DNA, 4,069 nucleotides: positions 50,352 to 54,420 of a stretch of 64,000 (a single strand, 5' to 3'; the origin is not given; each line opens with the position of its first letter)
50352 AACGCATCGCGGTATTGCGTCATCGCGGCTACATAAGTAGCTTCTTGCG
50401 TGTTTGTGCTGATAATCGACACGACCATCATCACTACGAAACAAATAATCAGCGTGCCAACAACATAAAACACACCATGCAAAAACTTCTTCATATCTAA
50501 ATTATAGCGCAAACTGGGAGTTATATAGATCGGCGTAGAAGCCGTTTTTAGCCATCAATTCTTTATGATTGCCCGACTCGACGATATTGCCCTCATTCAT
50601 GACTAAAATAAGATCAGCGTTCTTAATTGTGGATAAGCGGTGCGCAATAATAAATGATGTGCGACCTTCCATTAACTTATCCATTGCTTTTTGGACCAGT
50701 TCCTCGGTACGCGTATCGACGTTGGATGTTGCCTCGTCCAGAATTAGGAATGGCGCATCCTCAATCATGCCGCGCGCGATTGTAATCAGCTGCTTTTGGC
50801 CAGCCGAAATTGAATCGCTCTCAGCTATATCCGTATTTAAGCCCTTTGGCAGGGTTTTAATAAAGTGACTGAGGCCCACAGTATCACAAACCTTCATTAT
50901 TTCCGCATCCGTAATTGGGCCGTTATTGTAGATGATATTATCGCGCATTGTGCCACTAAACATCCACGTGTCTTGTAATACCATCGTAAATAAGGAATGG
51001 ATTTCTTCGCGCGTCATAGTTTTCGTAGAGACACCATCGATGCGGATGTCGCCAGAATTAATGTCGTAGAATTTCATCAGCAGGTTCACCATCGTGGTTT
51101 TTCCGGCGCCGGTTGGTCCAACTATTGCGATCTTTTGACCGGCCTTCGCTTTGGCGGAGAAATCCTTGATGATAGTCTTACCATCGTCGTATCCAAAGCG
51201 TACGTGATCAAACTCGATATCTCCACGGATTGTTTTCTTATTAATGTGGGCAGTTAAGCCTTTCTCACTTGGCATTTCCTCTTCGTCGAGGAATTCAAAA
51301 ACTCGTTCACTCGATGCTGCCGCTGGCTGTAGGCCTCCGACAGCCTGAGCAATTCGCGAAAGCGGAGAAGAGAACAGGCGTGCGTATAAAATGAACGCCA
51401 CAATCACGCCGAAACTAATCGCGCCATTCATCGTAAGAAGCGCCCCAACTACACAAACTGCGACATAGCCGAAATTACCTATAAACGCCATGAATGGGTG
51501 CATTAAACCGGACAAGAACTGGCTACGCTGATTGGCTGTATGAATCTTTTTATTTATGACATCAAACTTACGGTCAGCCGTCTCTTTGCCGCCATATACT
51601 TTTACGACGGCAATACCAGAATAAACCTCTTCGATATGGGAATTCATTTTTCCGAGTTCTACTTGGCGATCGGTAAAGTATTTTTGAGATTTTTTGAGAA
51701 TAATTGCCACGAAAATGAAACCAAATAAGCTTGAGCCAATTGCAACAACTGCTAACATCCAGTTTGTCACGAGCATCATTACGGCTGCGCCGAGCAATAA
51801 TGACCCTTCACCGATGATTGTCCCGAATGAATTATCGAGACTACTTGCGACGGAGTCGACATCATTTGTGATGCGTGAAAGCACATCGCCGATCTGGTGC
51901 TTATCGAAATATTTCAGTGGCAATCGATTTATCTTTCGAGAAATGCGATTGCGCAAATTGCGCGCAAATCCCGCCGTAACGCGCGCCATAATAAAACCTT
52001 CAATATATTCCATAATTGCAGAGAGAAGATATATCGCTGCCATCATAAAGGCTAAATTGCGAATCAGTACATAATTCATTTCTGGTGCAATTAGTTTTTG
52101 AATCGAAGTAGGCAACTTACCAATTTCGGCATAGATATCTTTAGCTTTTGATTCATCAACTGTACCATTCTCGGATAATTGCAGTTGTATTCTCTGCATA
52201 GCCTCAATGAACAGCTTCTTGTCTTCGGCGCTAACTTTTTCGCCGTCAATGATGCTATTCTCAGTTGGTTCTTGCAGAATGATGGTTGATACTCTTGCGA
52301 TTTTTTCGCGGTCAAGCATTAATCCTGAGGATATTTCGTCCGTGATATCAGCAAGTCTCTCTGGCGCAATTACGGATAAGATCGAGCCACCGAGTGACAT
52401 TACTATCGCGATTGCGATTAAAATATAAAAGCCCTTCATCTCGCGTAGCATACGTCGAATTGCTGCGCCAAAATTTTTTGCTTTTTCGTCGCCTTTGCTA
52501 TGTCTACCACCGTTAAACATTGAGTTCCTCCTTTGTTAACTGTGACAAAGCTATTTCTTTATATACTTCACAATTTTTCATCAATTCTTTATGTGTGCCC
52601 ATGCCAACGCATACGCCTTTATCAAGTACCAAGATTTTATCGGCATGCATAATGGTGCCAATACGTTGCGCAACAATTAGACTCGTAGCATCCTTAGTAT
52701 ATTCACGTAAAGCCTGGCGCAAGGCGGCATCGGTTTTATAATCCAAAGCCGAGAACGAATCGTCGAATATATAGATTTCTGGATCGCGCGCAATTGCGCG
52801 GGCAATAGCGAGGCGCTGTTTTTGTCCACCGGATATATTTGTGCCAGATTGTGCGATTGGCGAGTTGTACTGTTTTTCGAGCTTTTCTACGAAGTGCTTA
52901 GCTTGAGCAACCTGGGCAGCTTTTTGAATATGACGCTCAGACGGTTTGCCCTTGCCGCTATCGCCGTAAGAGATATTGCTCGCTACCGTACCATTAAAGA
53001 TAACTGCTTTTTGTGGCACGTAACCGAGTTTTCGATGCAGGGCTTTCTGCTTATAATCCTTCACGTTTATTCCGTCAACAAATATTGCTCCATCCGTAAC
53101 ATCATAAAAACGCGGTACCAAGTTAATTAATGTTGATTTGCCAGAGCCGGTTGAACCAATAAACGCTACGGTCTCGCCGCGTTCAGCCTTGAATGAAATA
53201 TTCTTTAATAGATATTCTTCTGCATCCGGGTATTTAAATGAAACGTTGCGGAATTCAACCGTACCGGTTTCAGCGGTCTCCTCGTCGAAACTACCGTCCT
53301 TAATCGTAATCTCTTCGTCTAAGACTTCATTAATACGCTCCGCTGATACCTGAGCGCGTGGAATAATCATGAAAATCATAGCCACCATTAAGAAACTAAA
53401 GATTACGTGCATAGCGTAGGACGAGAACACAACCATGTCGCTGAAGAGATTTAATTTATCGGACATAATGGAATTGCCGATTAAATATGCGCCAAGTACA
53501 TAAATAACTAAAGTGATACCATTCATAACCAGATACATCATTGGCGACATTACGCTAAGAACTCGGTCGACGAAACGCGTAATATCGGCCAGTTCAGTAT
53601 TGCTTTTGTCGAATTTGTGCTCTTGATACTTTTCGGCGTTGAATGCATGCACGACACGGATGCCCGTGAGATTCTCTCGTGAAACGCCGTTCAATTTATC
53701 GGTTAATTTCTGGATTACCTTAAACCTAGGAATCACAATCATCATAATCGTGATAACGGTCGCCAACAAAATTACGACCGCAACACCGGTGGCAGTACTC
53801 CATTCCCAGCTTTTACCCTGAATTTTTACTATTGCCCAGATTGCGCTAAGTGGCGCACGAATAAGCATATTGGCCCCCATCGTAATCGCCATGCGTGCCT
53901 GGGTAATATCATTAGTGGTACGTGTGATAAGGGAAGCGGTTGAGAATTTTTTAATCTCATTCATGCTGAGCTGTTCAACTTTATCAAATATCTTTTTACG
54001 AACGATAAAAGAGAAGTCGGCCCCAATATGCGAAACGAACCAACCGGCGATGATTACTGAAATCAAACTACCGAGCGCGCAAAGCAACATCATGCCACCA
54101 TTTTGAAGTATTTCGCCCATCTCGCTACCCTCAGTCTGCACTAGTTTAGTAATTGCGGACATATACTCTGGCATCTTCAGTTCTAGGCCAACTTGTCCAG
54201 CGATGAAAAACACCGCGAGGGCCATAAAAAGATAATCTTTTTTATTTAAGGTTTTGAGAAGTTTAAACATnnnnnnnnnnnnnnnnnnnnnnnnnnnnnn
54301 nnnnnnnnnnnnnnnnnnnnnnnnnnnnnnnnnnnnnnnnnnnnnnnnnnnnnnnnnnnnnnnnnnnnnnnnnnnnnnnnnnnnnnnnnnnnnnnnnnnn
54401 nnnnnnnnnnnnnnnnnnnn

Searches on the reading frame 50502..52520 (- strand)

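Call 48: search_protein_families(library=pfam, proteins=[window:50502-52520:-], max_evalue=0.0001)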
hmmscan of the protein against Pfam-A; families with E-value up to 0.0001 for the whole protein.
window:50502-52520:- (672 aa): 3 families
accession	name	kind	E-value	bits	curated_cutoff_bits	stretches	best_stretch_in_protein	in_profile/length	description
PF00664.28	ABC_membrane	-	5.7e-48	164.4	28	1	156-387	43-274/274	ABC transporter transmembrane region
PF00005.33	ABC_tran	-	1.6e-25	90.8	25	1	452-599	2-137/137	ABC transporter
PF02463.25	SMC_N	-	2.5e-06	27.5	40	1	553-640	135-210/220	RecF/RecN/SMC N terminal domain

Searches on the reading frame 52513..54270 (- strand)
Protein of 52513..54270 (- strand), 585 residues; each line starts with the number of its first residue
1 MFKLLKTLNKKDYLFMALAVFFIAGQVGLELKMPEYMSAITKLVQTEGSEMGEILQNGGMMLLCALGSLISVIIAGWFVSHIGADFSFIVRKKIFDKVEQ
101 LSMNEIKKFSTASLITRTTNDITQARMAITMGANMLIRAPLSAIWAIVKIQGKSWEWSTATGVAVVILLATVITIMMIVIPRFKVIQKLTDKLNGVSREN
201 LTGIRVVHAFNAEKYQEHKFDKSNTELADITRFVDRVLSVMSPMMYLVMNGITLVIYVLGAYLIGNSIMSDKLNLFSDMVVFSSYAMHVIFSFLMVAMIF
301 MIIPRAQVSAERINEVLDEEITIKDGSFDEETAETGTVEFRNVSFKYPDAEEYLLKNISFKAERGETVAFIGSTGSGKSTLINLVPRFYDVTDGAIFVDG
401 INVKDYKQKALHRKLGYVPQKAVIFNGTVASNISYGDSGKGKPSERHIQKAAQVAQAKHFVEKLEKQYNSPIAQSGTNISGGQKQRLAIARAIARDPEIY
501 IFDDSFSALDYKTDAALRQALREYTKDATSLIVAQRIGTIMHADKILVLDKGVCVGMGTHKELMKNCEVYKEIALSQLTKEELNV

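Call 75: search_protein_families(library=pfam, proteins=[window:52513-54270:-], max_evalue=0.0001)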
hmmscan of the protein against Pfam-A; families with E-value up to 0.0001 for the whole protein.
window:52513-54270:- (585 aa): 3 families
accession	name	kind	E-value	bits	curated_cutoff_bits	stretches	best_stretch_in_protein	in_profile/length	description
PF00005.33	ABC_tran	-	7.9e-31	107.9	25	1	355-506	1-136/137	ABC transporter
PF00664.28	ABC_membrane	-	2.2e-25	90.3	28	1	17-292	2-273/274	ABC transporter transmembrane region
PF02463.25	SMC_N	-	2.5e-06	27.5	40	1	212-547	105-209/220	RecF/RecN/SMC N terminal domain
